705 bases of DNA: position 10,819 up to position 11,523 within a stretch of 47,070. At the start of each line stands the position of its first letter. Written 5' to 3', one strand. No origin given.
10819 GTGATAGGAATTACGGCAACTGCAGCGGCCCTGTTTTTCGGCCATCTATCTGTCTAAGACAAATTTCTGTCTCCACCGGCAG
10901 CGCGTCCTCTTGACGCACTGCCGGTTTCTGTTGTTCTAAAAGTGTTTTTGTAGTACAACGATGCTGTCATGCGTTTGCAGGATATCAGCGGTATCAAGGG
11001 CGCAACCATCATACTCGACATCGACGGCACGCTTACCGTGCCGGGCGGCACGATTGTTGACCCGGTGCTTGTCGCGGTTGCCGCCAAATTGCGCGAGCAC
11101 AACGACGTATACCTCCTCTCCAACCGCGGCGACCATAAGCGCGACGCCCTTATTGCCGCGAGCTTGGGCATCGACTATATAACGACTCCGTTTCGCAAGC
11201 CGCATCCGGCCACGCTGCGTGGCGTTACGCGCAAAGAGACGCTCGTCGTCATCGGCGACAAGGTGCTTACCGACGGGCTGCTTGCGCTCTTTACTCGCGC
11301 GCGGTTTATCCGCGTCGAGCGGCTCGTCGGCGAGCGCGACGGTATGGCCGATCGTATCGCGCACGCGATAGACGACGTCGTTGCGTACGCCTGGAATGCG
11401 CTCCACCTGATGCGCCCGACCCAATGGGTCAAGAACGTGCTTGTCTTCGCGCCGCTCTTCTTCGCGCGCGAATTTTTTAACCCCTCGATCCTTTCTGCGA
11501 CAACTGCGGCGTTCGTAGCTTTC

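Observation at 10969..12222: Rosetta-stone fusion of a HAD phosphatase to a DPPR-synthase-like UbiA enzyme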

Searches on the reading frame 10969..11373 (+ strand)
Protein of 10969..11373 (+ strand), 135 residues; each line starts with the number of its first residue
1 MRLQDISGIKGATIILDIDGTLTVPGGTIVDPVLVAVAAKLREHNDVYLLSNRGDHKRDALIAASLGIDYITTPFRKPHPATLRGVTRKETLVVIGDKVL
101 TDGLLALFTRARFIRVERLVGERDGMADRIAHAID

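Call 29: search_protein_families(library=ncbifam, proteins=[window:10969-11373:+], max_evalue=0.1)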
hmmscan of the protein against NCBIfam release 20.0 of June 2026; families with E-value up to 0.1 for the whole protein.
window:10969-11373:+ (135 aa): 5 families
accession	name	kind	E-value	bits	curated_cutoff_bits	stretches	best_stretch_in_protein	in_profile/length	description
TIGR01668.1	YqeG_hyp_ppase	hypoth_equivalog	9.2e-12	44.8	89.1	1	8-121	24-140/170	YqeG family HAD IIIA-type phosphatase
TIGR01662.1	HAD-SF-IIIA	subfamily_domain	0.00012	22.2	44.6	1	13-118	2-140/141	HAD-IIIA family hydrolase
TIGR00099.1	Cof-subfamily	subfamily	0.0086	15.7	137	1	14-71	2-58/256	Cof-type HAD-IIB family hydrolase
TIGR01549.1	HAD-SF-IA-v1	subfamily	0.03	14.7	23.3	0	46-104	78-143/149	HAD-IA family hydrolase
TIGR01460.1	HAD-SF-IIA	subfamily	0.081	12.7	100.15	0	14-69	1-58/246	HAD-IIA family hydrolase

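Call 30: search_protein_families(library=pfam, proteins=[window:10969-11373:+], max_evalue=1)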
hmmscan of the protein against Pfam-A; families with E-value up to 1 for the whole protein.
window:10969-11373:+ (135 aa): 5 families
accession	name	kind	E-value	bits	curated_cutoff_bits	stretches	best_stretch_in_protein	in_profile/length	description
PF09419.16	PGP_phosphatase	-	0.00073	19.6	20.4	1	13-106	43-153/168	Mitochondrial PGP phosphatase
PF00702.32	Hydrolase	-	0.0036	18.1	26.4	1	32-89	101-166/191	haloacid dehalogenase-like hydrolase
PF13242.12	Hydrolase_like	-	0.012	16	22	1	76-116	3-48/75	HAD-hyrolase-like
PF13344.12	Hydrolase_6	-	0.022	15.2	27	1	14-96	1-87/101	Haloacid dehalogenase-like hydrolase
PF08187.16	Tetradecapep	-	0.026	15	25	1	123-132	3-12/14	Myoactive tetradecapeptides family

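Call 44: search_solved_structures(query=A2, max_evalue=1, show_alignments=2)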
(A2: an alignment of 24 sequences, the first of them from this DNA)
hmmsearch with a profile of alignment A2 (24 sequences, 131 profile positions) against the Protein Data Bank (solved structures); distinct sequences matched with E-value up to 1: 48.
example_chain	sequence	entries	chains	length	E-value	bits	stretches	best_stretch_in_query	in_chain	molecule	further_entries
3pdw_A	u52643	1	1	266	0.00023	24.1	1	18-100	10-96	Uncharacterized hydrolase yutF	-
2x4d_A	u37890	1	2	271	0.00026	23.9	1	16-91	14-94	PHOSPHOLYSINE PHOSPHOHISTIDINE INORGANIC PYROPHOSPHATE PHOSPHATASE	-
1ydf_A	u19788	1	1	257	0.00075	22.4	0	18-100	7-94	hydrolase, haloacid dehalogenase-like family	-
2c4n_A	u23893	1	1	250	0.0013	21.7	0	79-118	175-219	PROTEIN NAGD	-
1pw5_A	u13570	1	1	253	0.0034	20.3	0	17-56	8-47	nagD protein, putative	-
7xhz_A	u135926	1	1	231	0.0036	20.3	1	15-75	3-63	Phosphatase, SAV2152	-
1vjr_A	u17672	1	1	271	0.0037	20.2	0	17-56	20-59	4-nitrophenylphosphatase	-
1yv9_A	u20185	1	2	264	0.0039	20.1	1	18-108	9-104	hydrolase, haloacid dehalogenase family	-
3dao_A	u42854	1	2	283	0.0064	19.4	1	16-55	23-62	Putative Phosphate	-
1ys9_A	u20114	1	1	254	0.0073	19.3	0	18-100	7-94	Protein SPy1043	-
8hvq_A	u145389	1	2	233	0.012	18.6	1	15-76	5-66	Cof-type HAD-IIB family hydrolase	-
2pq0_A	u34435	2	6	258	0.018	18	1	15-74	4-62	Hypothetical conserved protein GK1056 | Hypothetical conserved protein, GK1056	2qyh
4jdp_A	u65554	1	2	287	0.025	17.5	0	15-63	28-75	p-nitrophenyl phosphatase (Pho2)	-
3qgm_A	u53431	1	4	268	0.025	17.5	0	17-63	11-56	p-nitrophenyl phosphatase (Pho2)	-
1wvi_A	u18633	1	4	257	0.026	17.5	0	18-100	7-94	putative phosphatases involved in N-acetyl-glucosamine catabolism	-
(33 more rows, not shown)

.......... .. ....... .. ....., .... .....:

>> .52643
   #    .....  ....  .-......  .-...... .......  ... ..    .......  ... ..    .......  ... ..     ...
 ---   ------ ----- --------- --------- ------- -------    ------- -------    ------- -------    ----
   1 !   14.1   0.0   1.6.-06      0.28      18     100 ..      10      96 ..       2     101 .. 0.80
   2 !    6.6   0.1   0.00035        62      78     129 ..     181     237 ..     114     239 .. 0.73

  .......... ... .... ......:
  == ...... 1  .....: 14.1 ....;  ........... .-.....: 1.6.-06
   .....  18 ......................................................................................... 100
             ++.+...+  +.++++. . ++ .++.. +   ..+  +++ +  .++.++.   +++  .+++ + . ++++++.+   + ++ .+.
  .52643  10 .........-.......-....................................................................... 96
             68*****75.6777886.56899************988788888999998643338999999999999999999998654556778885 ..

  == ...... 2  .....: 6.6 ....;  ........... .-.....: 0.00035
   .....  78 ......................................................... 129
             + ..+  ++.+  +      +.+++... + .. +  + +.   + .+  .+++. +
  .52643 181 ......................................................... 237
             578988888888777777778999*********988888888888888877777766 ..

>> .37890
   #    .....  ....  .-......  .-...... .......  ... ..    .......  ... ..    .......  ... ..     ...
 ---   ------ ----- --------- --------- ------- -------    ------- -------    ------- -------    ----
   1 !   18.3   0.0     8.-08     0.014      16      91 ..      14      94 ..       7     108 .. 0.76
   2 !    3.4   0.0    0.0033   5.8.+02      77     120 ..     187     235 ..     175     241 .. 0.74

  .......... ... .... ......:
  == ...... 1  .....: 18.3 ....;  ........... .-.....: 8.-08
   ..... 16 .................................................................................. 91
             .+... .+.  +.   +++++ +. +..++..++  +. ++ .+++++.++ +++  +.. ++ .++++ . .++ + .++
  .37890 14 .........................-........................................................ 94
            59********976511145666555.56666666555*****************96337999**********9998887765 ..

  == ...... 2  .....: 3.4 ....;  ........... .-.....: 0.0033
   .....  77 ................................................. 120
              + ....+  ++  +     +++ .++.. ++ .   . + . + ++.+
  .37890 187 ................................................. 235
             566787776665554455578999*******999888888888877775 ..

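Call 45: search_protein_families(library=ncbifam, alignment_id=A2, max_evalue=0.01)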
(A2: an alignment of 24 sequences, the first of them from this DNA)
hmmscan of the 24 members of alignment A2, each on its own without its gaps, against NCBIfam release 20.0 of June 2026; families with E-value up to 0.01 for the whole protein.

A. member 1, seq(128 aa): 3 families
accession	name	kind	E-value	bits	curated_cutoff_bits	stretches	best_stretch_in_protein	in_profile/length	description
TIGR01668.1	YqeG_hyp_ppase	hypoth_equivalog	1.2e-11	44.5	89.1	1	8-120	24-139/170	YqeG family HAD IIIA-type phosphatase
TIGR01662.1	HAD-SF-IIIA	subfamily_domain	9.9e-05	22.4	44.6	1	13-118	2-140/141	HAD-IIIA family hydrolase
TIGR00099.1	Cof-subfamily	subfamily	0.0076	15.9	137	1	14-71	2-58/256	Cof-type HAD-IIB family hydrolase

B. families by the number of members that match (of 24 scanned): 23 families
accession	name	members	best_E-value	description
TIGR01668.1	YqeG_hyp_ppase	24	4.2e-17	YqeG family HAD IIIA-type phosphatase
TIGR01662.1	HAD-SF-IIIA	24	3.6e-10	HAD-IIIA family hydrolase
TIGR01549.1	HAD-SF-IA-v1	14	3.2e-07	HAD-IA family hydrolase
TIGR01484.1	HAD-SF-IIB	11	8.5e-07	HAD-IIB family hydrolase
TIGR01460.1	HAD-SF-IIA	8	5.2e-06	HAD-IIA family hydrolase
TIGR01509.1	HAD-SF-IA-v3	8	0.00016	HAD-IA family hydrolase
NF045966.1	YcsE_rel_Pase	8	0.0012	YcsE-related riboflavin metabolism phosphatase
TIGR00099.1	Cof-subfamily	6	4.6e-06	Cof-type HAD-IIB family hydrolase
TIGR01656.1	Histidinol-ppas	2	5.3e-06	histidinol-phosphate phosphatase domain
TIGR01486.1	HAD-SF-IIB-MPGP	2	0.0047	mannosyl-3-phosphoglycerate phosphatase family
NF003937.0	PRK05446.1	1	0.00015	bifunctional histidinol-phosphatase/imidazoleglycerol-phosphate dehydratase HisB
TIGR02252.1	DREG-2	1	0.00056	HAD hydrolase, REG-2-like, family IA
TIGR01458.1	HAD-SF-IIA-hyp3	1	0.00075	TIGR01458 family HAD-type hydrolase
TIGR01261.1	hisB_Nterm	1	0.0016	histidinol-phosphatase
NF002245.0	PRK01158.1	1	0.0031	phosphoglycolate phosphatase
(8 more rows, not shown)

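Call 68: find_homologous_proteins(query=A2, max_evalue=0.000001)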
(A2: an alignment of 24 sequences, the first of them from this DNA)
Query A2 (24 sequences) (128 aa, profile of the alignment): 204 proteins with E <= 0.000001 among 8000 candidates; the best 120 are listed.
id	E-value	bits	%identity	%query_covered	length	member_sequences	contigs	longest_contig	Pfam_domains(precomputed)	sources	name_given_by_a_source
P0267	4.6e-40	154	40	95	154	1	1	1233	PF09419.17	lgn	-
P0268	7.8e-39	150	40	95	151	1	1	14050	PF09419.17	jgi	jgi:predicted HAD superfamily phosphohydrolase YqeG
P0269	9.1e-39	150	44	89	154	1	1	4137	PF09419.17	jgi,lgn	jgi:predicted HAD superfamily phosphohydrolase YqeG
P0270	1.9e-38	149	39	94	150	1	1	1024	PF09419.17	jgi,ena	-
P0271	2.2e-38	149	40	95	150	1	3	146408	PF09419.17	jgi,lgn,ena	jgi:predicted HAD superfamily phosphohydrolase YqeG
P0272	2.9e-38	148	40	93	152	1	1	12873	PF09419.17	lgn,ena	-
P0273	3.1e-38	148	39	95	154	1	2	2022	-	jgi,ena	-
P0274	4.3e-38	148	41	95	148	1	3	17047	PF09419.17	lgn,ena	-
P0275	4.9e-38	148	37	95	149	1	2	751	PF09419.17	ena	-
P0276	4.9e-38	148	42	91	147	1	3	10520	PF09419.17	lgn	-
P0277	7.9e-38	147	44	100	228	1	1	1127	-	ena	-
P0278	8.3e-38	147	42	96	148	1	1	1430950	PF09419.17,PF00702.33,PF13242.13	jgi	jgi:predicted HAD superfamily phosphohydrolase YqeG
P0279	1.6e-37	146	43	87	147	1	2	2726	PF09419.17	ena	-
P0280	3.7e-37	145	39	94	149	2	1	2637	-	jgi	-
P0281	4.0e-37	145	40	94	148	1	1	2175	PF09419.17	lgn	-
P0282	4.5e-37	145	43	92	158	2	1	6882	PF09419.17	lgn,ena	-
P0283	5.8e-37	144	37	96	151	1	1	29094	PF09419.17,PF13242.13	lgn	-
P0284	6.2e-37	144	40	94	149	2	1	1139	PF09419.17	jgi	jgi:predicted HAD superfamily phosphohydrolase YqeG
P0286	9.7e-37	143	45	90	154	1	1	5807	PF09419.17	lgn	-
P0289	1.6e-36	143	39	95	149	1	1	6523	PF09419.17,PF00702.33,PF13242.13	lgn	-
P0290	1.6e-36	143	46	89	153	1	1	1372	PF09419.17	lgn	-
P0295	2.7e-36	142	41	92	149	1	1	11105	PF09419.17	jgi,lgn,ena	-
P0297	2.9e-36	142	36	94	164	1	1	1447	PF09419.17,PF00702.33,PF13242.13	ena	-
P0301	1.3e-35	140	36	95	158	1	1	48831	PF09419.17,PF00702.33,PF13242.13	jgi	jgi:predicted HAD superfamily phosphohydrolase YqeG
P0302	1.5e-35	140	46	97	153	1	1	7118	PF09419.17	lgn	-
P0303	1.6e-35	140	38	84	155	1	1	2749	PF09419.17,PF00702.33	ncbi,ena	-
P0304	2.0e-35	139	39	90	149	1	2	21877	PF09419.17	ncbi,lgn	-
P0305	3.7e-35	138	47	95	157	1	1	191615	-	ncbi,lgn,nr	ncbi:MAG: hypothetical protein Q8O87_03435 [bacterium]|nr:hypothetical protein [bacterium]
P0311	7.2e-35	137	38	89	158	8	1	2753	PF09419.17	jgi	-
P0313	1.1e-34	137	37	90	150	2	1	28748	PF09419.17,PF00702.33,PF13242.13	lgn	-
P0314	1.2e-34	137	37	95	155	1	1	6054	PF09419.17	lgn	-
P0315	1.3e-34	137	40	95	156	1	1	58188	PF09419.17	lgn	-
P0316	1.6e-34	136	43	91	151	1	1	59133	PF09419.17,PF13242.13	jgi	jgi:predicted HAD superfamily phosphohydrolase YqeG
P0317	2.7e-34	136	34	95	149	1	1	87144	PF09419.17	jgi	-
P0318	3.1e-34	135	40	95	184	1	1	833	PF09419.17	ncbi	-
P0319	4.6e-34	135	33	87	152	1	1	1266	PF09419.17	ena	-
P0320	4.8e-34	135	38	95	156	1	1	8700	PF09419.17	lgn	-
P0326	1.6e-33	133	48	98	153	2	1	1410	PF09419.17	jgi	jgi:predicted HAD superfamily phosphohydrolase YqeG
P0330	5.6e-33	131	38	82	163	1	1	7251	PF09419.17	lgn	-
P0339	5.2e-32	128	41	86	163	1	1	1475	PF09419.17,PF00702.33,PF08282.19,PF13242.13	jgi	jgi:HAD superfamily phosphatase (TIGR01668 family)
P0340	6.0e-32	128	34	93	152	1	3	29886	PF09419.17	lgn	-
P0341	8.3e-32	128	37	89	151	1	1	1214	PF09419.17,PF13242.13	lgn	-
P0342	1.3e-31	127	34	98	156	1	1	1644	PF09419.17,PF13344.13,PF00702.33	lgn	-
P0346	3.2e-31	126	39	90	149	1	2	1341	PF09419.17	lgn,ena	-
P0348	7.4e-31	124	33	92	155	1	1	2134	PF09419.17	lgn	-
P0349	7.8e-31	124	33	92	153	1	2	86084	PF09419.17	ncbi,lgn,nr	ncbi:MAG: HAD hydrolase-like protein [Candidatus Kerfeldbacteria bacterium]|nr:HAD hydrolase-like pr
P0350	1.2e-30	124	33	92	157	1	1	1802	PF09419.17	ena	-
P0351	1.2e-30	124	46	91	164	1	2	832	PF09419.17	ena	-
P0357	2.3e-30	123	38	91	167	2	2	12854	PF09419.17,PF00702.33,PF08282.19,PF13242.13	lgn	-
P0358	4.4e-30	122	35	92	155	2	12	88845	PF09419.17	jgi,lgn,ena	-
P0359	6.6e-30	121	34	88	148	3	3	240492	PF09419.17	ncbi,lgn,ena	-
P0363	9.9e-30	121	35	91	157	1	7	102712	PF09419.17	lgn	-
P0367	2.0e-29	120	39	90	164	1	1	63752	PF09419.17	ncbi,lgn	-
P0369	2.7e-29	119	34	89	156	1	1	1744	PF09419.17,PF13344.13,PF00702.33,PF13242.13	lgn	-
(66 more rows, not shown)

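Call 69: find_encoding_contigs(protein=P0271, flank=5000, max_places=1)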
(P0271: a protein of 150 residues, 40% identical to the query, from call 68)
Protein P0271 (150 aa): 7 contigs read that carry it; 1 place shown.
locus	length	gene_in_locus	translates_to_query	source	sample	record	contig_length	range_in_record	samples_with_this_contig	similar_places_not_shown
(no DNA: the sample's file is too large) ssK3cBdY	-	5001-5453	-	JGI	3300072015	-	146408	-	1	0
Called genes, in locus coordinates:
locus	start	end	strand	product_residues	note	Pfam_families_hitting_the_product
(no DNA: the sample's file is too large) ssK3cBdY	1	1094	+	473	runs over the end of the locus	PF09913:DUF2142, PF13231:PMT_2 (weak)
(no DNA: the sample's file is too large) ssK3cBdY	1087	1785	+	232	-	-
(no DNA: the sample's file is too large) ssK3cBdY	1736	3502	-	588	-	PF00535:Glycos_transf_2, PF13641:Glyco_tranf_2_3, PF00535:Glycos_transf_2, PF10111:Glyco_tranf_2_2, PF13641:Glyco_tranf_2_3, PF13632:Glyco_trans_2_3 (weak)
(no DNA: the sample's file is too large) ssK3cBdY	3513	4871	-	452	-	PF03721:UDPG_MGDP_dh_N, PF00984:UDPG_MGDP_dh, PF03720:UDPG_MGDP_dh_C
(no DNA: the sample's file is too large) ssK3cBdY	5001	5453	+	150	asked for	PF09419:PGP_phosphatase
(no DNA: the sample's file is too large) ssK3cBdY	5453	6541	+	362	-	PF00535:Glycos_transf_2, PF13641:Glyco_tranf_2_3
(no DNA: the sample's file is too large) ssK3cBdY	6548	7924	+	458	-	PF13727:CoA_binding_3, PF02397:Bac_transf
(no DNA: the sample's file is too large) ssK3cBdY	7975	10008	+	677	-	PF04932:Wzy_C, PF13181:TPR_8 (faint), PF13428:TPR_14 (faint), PF14559:TPR_19, PF00515:TPR_1 (weak), PF07719:TPR_2 (weak)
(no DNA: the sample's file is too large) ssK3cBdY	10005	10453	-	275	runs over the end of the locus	PF03807:F420_oxidored, PF14748:P5CR_dimer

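Call 70: find_encoding_contigs(protein=P0278, flank=5000, max_places=1)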
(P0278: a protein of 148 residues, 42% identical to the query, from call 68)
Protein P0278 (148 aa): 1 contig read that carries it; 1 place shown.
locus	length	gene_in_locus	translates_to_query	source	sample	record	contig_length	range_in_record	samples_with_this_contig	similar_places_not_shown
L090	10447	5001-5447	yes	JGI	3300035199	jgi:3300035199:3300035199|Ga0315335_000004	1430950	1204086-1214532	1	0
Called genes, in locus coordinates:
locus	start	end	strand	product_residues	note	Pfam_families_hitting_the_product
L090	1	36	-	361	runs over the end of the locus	PF00535:Glycos_transf_2, PF10111:Glyco_tranf_2_2 (weak), PF13641:Glyco_tranf_2_3, PF13506:Glyco_transf_21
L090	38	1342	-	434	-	PF05221:AdoHcyase, PF00670:AdoHcyase_NAD, PF02826:2-Hacid_dh_C, PF07991:KARI_N (weak)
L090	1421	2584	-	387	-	PF00395:SLH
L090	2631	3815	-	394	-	PF00438:S-AdoMet_synt_N, PF02772:S-AdoMet_synt_M, PF02773:S-AdoMet_synt_C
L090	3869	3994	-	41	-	-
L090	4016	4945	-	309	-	PF01073:3Beta_HSD, PF01370:Epimerase, PF02719:Polysacc_synt_2 (faint), PF04321:RmlD_sub_bind, PF07993:NAD_binding_4 (faint), PF16363:GDP_Man_Dehyd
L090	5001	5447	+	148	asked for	PF09419:PGP_phosphatase, PF00702:Hydrolase (faint), PF13242:Hydrolase_like (faint)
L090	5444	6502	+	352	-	PF00535:Glycos_transf_2, PF13641:Glyco_tranf_2_3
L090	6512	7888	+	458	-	PF13727:CoA_binding_3, PF02397:Bac_transf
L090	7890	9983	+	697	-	PF04932:Wzy_C, PF13424:TPR_12 (faint), PF13428:TPR_14 (faint), PF14559:TPR_19 (faint)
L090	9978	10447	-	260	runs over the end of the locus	PF03435:Sacchrp_dh_NADP (weak), PF03446:NAD_binding_2 (weak), PF03807:F420_oxidored, PF14748:P5CR_dimer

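Call 71: find_encoding_contigs(protein=P0305, flank=5000, max_places=1)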
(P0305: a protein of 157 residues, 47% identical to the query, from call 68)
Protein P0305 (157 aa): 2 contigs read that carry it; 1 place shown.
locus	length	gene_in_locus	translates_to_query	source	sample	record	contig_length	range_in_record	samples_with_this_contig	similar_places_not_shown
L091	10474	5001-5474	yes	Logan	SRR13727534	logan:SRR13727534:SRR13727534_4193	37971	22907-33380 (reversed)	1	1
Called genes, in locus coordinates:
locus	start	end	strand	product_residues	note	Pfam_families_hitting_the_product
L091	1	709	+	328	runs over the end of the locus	PF03706:LPG_synthase_TM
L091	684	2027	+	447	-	PF13231:PMT_2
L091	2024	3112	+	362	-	PF13439:Glyco_transf_4 (weak), PF00534:Glycos_transf_1, PF13692:Glyco_trans_1_4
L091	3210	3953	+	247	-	PF01040:UbiA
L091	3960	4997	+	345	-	PF01073:3Beta_HSD, PF01370:Epimerase, PF02719:Polysacc_synt_2, PF04321:RmlD_sub_bind, PF13460:NAD_binding_10, PF16363:GDP_Man_Dehyd, PF07993:NAD_binding_4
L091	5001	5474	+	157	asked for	-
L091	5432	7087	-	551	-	PF13231:PMT_2 (weak)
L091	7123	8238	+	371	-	PF13439:Glyco_transf_4, PF13579:Glyco_trans_4_4 (weak), PF00534:Glycos_transf_1, PF20706:GT4-conflict (weak), PF13692:Glyco_trans_1_4, PF13524:Glyco_trans_1_2 (faint)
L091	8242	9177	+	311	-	PF03966:Trm112p, PF08003:Methyltransf_9, PF13489:Methyltransf_23, PF02353:CMAS, PF13847:Methyltransf_31, PF08241:Methyltransf_11, PF08242:Methyltransf_12, PF13649:Methyltransf_25, +3 more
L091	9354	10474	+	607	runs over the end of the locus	PF13522:GATase_6, PF13537:GATase_7, PF00733:Asn_synthase, PF24167:DUF7411 (weak)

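Call 72: find_encoding_contigs(protein=P0359, flank=5000, max_places=1)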
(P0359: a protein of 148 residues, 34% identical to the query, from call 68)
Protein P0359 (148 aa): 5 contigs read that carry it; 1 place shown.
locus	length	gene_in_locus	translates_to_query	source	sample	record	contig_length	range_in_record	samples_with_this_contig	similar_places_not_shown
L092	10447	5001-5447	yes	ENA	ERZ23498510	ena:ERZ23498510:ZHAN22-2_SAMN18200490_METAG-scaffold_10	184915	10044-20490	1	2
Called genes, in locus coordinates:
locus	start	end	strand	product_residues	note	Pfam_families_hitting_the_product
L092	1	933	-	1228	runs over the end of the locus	PF13385:Laminin_G_3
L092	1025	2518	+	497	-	PF04773:FecR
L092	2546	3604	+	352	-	PF04339:FemAB_like (faint), PF02388:FemAB, PF13480:Acetyltransf_6, PF02388:FemAB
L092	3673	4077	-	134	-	PF05523:FdtA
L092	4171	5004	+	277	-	PF01040:UbiA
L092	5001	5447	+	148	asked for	PF09419:PGP_phosphatase (weak)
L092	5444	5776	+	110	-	PF00892:EamA, PF00893:Multi_Drug_Res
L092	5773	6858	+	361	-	PF01757:Acyl_transf_3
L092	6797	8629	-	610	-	-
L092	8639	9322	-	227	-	PF16316:DUF4956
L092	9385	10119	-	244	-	PF09359:VTC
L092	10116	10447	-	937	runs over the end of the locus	PF08757:CotH, PF05048:NosD (weak), PF13229:Beta_helix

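Call 81: predict_structure(alignment_id=A2)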
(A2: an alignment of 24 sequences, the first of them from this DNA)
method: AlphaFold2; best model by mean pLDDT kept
length: 128 residues; sequences in the alignment: 24
mean_pLDDT: 92.4   pTM: 0.86
mean pLDDT of the five models: 92.4, 92.0, 91.7, 91.7, 89.4
residues with pLDDT >= 90: 108; 70-90: 14; 50-70: 2; < 50: 4
segments of 3 or more residues with pLDDT < 50: 125-128
pLDDT, mean of each block of 10 residues (from residue 1): 85 97 92 95 98 93 97 97 96 97 98 95 56
secondary structure, 60 per line:
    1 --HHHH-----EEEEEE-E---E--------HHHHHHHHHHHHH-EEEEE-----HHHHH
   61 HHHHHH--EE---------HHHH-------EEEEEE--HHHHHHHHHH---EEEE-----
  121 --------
elements in order: H3-6 E12-17 H32-44 E46-50 H56-66 H80-83 E91-96 H99-108 E112-115
